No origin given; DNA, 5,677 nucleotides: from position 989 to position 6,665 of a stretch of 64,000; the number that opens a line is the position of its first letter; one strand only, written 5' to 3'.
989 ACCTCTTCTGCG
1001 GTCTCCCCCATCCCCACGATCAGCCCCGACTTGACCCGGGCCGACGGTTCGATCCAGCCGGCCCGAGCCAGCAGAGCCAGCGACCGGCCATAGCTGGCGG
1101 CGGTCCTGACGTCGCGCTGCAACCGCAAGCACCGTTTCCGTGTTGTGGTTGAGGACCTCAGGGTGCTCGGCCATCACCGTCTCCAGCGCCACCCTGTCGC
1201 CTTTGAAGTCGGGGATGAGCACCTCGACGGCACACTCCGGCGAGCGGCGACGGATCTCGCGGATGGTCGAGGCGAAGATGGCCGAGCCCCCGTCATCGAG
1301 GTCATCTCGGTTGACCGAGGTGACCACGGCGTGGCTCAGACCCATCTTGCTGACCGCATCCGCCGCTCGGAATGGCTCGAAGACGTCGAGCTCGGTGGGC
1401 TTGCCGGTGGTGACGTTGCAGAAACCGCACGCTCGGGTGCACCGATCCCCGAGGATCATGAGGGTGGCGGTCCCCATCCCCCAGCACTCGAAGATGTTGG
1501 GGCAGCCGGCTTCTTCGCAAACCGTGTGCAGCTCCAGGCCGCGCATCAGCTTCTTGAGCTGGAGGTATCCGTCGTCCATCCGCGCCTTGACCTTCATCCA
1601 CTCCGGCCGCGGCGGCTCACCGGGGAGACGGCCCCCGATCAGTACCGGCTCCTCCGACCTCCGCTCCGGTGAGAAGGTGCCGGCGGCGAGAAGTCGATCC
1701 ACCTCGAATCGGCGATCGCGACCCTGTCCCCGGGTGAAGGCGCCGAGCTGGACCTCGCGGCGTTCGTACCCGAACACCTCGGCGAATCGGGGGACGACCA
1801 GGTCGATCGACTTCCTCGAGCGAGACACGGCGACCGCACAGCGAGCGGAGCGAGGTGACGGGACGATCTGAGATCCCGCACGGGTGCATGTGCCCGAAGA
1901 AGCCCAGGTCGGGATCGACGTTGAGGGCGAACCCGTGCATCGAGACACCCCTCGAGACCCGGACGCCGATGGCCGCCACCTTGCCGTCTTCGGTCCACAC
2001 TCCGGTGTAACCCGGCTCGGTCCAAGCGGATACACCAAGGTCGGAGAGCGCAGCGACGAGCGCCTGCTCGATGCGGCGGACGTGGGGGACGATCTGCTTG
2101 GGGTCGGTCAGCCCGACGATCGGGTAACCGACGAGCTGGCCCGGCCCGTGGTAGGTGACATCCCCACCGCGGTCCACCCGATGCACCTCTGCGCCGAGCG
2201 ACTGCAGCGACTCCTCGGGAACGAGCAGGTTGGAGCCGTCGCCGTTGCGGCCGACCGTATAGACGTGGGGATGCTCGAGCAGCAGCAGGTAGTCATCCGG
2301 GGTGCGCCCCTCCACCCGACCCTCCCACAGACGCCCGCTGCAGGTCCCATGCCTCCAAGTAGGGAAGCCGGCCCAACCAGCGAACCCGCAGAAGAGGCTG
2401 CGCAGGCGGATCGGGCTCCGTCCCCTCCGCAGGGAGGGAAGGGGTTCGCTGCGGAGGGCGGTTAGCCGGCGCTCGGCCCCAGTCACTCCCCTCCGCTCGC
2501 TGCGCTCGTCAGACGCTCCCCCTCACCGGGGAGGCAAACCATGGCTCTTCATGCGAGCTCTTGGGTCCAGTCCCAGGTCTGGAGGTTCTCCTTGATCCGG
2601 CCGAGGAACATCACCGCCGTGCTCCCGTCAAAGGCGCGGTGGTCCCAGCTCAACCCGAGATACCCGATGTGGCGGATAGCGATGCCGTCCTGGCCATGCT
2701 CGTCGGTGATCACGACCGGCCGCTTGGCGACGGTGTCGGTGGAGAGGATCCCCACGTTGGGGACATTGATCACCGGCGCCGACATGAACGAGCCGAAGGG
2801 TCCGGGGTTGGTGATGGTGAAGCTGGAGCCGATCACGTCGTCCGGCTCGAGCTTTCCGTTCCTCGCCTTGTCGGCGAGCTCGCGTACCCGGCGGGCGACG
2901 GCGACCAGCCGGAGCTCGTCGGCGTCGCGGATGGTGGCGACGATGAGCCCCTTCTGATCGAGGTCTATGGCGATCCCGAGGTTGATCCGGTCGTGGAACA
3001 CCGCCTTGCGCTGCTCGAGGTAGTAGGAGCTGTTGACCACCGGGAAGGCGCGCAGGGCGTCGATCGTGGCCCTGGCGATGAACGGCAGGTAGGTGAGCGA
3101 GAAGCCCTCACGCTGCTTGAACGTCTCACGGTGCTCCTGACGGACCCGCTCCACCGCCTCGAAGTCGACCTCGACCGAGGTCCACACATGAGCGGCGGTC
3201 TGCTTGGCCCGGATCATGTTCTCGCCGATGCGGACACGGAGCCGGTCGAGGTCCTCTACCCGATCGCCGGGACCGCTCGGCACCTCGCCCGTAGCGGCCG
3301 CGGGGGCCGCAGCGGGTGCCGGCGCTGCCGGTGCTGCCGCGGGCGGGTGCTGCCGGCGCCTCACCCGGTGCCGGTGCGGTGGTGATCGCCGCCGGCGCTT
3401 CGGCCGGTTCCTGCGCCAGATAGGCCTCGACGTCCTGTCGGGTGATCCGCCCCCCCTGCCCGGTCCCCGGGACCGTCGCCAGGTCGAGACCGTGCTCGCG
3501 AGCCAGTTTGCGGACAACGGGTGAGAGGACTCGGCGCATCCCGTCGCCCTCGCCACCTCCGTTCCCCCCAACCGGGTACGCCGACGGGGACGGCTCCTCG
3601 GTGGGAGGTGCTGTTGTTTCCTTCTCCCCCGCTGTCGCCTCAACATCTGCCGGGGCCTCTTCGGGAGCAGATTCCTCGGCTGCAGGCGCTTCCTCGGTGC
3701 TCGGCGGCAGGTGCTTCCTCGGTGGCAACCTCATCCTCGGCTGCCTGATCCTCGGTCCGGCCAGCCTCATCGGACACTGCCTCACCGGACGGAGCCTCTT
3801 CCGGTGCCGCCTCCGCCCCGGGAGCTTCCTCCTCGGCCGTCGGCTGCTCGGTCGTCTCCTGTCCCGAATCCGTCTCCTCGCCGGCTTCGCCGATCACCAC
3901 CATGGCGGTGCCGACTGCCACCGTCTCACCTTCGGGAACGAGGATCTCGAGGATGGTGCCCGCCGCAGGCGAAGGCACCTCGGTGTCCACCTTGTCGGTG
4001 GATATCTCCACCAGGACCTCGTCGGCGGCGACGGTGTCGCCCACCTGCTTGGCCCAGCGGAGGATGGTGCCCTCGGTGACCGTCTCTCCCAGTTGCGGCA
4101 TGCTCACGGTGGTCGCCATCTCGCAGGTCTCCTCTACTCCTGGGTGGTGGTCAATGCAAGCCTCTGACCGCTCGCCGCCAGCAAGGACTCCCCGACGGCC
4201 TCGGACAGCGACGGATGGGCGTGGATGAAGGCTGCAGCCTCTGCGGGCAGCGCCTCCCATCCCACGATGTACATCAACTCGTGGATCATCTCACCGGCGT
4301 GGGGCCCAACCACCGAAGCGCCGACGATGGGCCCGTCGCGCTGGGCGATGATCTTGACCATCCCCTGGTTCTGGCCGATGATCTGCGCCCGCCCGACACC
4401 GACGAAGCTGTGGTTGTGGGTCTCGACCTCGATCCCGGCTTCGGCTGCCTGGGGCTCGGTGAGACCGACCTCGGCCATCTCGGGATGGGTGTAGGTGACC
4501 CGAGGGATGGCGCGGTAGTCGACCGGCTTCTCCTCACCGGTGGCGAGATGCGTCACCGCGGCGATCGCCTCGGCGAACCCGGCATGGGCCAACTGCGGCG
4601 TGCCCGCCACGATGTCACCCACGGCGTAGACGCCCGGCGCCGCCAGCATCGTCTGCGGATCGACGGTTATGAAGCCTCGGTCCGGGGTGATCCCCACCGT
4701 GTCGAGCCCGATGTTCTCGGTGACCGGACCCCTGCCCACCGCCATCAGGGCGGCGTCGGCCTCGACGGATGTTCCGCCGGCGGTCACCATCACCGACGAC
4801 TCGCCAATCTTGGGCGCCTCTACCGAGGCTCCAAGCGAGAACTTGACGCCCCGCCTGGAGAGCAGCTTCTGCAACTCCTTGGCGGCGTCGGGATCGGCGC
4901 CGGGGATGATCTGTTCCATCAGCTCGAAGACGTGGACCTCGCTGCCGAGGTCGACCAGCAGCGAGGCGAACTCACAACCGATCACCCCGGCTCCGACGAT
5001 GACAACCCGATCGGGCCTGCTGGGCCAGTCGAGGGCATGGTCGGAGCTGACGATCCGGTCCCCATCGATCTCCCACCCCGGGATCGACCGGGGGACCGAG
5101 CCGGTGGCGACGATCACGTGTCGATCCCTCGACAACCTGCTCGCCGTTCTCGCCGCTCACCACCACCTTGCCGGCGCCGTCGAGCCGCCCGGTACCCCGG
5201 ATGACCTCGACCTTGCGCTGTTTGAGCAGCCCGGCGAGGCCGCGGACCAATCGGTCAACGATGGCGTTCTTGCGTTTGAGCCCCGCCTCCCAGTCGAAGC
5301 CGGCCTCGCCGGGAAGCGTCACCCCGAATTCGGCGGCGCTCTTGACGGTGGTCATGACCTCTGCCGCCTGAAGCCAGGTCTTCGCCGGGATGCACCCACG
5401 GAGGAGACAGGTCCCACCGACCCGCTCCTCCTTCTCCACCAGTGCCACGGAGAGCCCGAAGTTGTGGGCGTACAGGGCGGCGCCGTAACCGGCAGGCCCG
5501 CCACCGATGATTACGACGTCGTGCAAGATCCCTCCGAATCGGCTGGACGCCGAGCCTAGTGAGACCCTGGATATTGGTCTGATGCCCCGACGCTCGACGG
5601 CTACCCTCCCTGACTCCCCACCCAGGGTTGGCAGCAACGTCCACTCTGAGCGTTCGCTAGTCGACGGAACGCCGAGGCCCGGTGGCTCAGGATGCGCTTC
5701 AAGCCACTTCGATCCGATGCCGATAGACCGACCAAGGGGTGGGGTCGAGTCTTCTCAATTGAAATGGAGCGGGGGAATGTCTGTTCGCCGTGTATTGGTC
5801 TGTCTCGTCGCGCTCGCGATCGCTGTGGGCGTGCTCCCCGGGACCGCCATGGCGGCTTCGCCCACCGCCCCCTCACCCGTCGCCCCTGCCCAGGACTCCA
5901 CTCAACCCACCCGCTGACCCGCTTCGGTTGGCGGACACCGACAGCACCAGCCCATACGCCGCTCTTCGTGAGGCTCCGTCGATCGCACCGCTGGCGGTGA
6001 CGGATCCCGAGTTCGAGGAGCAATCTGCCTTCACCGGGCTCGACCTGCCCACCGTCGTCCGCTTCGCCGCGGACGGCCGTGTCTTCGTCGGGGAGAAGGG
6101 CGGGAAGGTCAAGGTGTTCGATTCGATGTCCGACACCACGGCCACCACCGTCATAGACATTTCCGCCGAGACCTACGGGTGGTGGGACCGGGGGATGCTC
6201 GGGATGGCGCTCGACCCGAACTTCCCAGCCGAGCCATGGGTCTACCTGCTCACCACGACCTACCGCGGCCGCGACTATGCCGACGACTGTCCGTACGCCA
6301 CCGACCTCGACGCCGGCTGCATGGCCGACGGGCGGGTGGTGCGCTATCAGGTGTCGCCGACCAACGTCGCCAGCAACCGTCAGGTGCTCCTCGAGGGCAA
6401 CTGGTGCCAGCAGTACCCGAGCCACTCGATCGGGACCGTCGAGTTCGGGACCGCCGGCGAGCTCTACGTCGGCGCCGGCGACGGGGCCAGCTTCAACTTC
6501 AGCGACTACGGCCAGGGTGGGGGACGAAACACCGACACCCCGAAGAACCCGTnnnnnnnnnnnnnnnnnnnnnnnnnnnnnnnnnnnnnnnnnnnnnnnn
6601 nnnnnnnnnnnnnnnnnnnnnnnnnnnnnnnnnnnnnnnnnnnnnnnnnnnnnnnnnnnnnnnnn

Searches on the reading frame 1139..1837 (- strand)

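Call 25: search_protein_families(library=pfam, proteins=[window:1139-1837:-], max_evalue=0.001)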
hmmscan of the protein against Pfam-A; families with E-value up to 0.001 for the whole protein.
window:1139-1837:- (233 aa): 2 families
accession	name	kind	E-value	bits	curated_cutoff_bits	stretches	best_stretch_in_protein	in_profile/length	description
PF16881.10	LIAS_N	-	3e-08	34.5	27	1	78-112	62-96/96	N-terminal domain of lipoyl synthase of Radical_SAM family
PF04055.27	Radical_SAM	-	2.1e-06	28.5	29.5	1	127-220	1-84/166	Radical SAM superfamily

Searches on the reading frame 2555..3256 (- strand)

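Call 25: search_protein_families(library=pfam, proteins=[window:2555-3256:-], max_evalue=0.001)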
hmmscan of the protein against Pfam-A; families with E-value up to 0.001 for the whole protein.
window:2555-3256:- (234 aa): 1 family
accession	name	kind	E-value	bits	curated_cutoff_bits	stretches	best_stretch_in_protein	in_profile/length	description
PF00198.28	2-oxoacid_dh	-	3.2e-63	213.7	23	1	2-227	8-226/232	2-oxoacid dehydrogenases acyltransferase (catalytic domain)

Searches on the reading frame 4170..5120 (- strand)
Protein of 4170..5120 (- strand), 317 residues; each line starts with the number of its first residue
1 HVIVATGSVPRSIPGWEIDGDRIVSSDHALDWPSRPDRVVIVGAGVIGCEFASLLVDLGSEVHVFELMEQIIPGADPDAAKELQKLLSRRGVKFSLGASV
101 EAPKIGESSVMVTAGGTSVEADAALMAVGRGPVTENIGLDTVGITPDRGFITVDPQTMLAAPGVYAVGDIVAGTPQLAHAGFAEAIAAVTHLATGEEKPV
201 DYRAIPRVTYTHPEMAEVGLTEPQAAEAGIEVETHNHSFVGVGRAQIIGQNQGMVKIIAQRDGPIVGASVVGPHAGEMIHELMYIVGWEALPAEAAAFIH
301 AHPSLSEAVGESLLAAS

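Call 25: search_protein_families(library=pfam, proteins=[window:4170-5120:-], max_evalue=0.001)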
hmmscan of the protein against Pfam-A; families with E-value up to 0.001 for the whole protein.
window:4170-5120:- (317 aa): 4 families
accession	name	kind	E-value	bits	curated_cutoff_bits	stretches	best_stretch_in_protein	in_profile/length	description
PF07992.20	Pyr_redox_2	-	1.2e-39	136.9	26.1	1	1-185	102-291/291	Pyridine nucleotide-disulphide oxidoreductase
PF02852.28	Pyr_redox_dim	-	9.8e-31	106.7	25.3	1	205-311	1-108/110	Pyridine nucleotide-disulphide oxidoreductase, dimerisation domain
PF00070.33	Pyr_redox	-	2e-19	70.3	22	1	38-104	1-67/82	Pyridine nucleotide-disulphide oxidoreductase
PF13738.12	Pyr_redox_3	-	2.1e-06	27.6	30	1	1-168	127-305/305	Pyridine nucleotide-disulphide oxidoreductase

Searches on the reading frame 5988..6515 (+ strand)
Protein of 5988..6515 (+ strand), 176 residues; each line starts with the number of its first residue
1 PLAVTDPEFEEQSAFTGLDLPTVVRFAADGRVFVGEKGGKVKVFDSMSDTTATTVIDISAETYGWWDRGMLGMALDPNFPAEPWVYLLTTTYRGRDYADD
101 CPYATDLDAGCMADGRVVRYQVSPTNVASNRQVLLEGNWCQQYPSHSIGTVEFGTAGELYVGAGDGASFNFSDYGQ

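Call 68: search_protein_families(library=pfam, proteins=[window:5988-6515:+], max_evalue=0.01)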
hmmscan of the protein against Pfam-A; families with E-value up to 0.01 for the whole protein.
window:5988-6515:+ (176 aa): 1 family
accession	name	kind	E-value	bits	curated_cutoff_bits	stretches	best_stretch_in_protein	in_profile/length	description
PF07995.17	GSDH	-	1.8e-12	47.6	25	1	19-168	2-136/332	Glucose / Sorbosone dehydrogenase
